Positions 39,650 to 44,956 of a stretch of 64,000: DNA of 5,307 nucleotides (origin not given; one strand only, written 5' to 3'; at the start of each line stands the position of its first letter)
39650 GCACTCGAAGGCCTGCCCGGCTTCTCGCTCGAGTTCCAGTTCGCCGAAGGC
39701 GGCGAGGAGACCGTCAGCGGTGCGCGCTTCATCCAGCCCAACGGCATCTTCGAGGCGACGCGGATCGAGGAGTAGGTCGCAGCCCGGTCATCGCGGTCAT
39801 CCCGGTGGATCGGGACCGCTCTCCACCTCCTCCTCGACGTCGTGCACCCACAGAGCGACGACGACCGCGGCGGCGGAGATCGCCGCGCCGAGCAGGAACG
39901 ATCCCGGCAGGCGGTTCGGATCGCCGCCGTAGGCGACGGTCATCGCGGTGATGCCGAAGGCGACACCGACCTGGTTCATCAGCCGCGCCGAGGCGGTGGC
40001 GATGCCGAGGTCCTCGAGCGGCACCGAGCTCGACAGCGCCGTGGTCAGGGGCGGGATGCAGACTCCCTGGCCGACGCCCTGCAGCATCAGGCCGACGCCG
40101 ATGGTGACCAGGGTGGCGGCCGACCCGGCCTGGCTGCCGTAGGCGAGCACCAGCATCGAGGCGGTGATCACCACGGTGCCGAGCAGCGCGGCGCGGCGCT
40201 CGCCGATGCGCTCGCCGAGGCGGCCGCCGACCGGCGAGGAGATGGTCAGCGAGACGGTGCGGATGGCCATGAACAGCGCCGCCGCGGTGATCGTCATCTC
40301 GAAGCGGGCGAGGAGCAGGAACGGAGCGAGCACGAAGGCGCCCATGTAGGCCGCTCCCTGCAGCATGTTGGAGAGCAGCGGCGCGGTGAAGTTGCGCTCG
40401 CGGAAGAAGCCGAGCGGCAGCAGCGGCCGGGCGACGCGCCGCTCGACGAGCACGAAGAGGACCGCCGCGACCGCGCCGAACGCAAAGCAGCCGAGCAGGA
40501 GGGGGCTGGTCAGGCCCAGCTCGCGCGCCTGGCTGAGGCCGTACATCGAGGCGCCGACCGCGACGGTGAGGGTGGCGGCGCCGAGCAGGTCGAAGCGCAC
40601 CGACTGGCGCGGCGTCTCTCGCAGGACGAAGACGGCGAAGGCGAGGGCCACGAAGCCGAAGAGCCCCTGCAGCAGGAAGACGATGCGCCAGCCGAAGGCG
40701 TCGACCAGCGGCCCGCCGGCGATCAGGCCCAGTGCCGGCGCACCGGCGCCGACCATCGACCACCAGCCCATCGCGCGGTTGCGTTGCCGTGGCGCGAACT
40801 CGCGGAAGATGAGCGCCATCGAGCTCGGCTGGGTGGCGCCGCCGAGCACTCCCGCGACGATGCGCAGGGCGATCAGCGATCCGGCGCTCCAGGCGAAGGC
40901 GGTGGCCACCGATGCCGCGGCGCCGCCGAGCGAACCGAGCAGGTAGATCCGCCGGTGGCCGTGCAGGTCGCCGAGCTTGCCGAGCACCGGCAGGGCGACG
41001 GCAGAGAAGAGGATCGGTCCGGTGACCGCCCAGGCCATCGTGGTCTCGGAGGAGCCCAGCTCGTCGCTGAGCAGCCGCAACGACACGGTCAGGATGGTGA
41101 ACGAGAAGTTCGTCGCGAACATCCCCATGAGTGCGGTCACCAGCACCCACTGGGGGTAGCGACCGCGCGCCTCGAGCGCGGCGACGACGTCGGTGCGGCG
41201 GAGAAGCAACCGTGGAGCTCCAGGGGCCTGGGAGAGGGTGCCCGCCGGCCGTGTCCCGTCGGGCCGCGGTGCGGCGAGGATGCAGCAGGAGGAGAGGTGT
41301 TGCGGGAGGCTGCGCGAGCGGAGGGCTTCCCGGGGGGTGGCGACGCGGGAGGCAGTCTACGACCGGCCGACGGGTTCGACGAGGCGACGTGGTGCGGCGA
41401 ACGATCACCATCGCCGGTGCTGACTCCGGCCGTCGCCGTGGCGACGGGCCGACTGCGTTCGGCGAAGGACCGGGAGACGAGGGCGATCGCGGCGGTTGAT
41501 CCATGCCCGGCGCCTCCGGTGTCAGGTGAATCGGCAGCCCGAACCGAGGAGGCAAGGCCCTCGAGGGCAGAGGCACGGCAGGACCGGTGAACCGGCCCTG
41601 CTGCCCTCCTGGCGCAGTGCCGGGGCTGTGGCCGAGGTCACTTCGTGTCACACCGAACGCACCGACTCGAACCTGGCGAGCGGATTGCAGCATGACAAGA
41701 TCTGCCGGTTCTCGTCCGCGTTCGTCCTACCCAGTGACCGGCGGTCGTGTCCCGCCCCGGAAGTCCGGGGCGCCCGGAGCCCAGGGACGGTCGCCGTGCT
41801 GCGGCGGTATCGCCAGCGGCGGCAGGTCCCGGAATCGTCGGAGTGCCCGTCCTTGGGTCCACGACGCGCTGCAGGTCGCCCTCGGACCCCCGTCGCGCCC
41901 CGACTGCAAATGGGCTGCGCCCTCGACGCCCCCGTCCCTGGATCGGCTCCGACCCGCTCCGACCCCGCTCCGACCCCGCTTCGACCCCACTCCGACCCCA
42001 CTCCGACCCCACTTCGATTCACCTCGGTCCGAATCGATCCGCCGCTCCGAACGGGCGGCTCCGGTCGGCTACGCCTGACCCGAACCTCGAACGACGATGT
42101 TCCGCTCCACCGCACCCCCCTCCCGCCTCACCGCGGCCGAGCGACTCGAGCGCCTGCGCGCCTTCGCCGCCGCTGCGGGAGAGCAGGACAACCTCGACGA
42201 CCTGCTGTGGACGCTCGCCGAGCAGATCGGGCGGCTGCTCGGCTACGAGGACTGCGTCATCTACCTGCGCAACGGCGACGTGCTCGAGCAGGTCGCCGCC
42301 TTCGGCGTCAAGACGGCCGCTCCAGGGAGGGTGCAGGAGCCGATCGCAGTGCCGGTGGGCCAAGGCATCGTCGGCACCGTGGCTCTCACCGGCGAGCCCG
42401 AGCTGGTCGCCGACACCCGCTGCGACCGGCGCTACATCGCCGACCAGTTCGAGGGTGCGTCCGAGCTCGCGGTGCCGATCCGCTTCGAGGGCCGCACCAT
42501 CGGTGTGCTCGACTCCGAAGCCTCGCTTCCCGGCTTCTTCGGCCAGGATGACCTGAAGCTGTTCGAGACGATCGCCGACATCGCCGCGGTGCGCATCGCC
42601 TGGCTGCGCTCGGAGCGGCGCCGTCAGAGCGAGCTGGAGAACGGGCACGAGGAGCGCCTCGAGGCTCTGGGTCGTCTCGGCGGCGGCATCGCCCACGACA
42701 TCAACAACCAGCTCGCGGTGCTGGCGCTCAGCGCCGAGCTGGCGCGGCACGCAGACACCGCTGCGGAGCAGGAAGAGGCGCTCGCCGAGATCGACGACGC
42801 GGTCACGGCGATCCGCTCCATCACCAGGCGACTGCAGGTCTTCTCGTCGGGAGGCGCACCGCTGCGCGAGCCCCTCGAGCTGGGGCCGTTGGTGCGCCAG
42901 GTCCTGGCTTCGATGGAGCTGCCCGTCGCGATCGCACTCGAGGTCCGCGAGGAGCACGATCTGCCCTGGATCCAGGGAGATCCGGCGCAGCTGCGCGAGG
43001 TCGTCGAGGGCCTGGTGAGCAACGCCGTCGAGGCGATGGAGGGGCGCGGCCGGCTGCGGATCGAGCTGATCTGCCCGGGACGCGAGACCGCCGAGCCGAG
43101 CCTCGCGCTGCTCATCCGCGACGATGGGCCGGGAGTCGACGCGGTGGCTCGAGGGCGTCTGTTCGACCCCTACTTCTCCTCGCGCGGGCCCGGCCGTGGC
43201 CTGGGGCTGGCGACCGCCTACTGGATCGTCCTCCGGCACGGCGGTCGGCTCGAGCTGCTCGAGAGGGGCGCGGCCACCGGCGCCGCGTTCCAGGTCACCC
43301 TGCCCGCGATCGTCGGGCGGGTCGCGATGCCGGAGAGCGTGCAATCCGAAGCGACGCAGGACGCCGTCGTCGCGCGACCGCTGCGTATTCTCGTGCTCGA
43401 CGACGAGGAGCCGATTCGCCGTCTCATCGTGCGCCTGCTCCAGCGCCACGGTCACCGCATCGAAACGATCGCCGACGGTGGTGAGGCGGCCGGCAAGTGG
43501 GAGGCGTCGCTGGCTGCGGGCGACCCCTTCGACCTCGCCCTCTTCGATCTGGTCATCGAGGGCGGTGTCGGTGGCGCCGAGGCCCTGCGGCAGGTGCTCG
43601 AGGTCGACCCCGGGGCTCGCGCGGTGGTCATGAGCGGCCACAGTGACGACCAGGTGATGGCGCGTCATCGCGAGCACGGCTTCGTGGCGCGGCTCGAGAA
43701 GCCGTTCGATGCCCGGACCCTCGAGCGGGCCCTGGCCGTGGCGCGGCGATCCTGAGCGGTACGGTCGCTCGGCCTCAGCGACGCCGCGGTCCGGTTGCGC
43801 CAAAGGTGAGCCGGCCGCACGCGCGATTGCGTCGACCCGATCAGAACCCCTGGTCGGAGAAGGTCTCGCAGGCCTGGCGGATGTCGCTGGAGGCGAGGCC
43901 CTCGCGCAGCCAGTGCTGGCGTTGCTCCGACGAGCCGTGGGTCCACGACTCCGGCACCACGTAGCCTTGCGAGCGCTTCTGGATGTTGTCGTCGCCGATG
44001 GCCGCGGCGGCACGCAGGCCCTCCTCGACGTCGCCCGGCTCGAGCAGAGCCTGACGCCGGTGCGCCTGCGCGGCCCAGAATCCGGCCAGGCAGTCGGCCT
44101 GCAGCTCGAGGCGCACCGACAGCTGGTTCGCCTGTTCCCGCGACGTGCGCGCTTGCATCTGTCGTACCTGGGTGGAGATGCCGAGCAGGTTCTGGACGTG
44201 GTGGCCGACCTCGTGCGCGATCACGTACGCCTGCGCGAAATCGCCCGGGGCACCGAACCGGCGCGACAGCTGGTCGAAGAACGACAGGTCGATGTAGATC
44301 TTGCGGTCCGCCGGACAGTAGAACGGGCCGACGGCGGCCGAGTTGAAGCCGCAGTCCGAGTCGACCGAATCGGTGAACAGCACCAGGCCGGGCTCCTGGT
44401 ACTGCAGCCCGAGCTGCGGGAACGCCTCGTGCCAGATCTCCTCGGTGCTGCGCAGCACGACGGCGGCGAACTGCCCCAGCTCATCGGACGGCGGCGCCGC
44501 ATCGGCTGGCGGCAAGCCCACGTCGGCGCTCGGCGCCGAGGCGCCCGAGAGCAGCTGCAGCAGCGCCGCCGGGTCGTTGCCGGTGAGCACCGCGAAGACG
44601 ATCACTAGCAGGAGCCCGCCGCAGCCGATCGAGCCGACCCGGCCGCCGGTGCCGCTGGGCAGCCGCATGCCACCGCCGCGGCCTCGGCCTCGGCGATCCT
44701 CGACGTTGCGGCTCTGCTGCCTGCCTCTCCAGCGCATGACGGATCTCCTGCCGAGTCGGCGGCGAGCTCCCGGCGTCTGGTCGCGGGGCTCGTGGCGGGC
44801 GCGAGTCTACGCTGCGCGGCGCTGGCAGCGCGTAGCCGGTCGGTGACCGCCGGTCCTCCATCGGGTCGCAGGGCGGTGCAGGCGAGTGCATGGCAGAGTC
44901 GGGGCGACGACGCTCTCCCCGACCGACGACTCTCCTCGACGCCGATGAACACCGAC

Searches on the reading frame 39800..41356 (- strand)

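Call 25: search_protein_families(library=pfam, proteins=[window:39800-41356:-], max_evalue=0.0001)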
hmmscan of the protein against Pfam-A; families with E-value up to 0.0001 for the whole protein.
window:39800-41356:- (519 aa): 1 family
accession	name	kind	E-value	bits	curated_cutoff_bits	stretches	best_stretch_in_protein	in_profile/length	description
PF07690.21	MFS_1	-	5.5e-52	177.2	33.4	2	77-303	3-224/347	Major Facilitator Superfamily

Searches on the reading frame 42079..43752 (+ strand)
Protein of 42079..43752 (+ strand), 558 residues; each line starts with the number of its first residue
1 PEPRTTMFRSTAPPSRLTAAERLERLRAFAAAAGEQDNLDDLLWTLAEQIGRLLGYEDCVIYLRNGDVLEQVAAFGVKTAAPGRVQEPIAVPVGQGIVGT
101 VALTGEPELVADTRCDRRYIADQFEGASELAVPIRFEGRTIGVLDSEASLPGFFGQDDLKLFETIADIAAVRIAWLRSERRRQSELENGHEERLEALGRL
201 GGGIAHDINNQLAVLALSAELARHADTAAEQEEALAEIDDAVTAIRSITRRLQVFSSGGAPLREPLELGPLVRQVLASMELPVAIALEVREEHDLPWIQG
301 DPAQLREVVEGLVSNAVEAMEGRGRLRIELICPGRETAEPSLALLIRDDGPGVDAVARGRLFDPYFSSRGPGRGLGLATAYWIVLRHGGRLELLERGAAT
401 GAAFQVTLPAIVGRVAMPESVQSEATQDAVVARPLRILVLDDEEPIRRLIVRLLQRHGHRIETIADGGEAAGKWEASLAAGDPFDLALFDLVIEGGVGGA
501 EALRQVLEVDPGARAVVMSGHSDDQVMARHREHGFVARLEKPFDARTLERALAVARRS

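Call 25: search_protein_families(library=pfam, proteins=[window:42079-43752:+], max_evalue=0.0001)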
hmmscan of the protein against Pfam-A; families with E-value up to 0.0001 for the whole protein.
window:42079-43752:+ (558 aa): 6 families
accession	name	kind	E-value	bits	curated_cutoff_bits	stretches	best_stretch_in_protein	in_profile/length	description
PF13185.12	GAF_2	-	1.1e-17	64.9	28.6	1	37-173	2-135/136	GAF domain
PF01590.32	GAF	-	3.4e-17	63.7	22.4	1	38-173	1-133/133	GAF domain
PF02518.31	HATPase_c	-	1.8e-15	57.7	26.4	1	300-410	1-109/111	Histidine kinase-, DNA gyrase B-, and HSP90-like ATPase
PF00072.30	Response_reg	-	8.6e-14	52.1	30.2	1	437-552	1-110/111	Response regulator receiver domain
PF13492.12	GAF_3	-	6.3e-11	43.2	27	1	38-173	1-127/129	GAF domain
PF00512.31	HisKA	-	3.1e-05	24.4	26.9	1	199-258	4-63/66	His Kinase A (phospho-acceptor) domain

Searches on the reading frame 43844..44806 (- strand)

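Call 25: search_protein_families(library=pfam, proteins=[window:43844-44806:-], max_evalue=0.0001)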
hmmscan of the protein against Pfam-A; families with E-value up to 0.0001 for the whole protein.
window:43844-44806:- (321 aa): 1 family
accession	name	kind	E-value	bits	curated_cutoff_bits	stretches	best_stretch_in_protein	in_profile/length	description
PF04228.19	Zn_peptidase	-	6.6e-109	364.3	23.2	1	24-316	1-290/290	Putative neutral zinc metallopeptidase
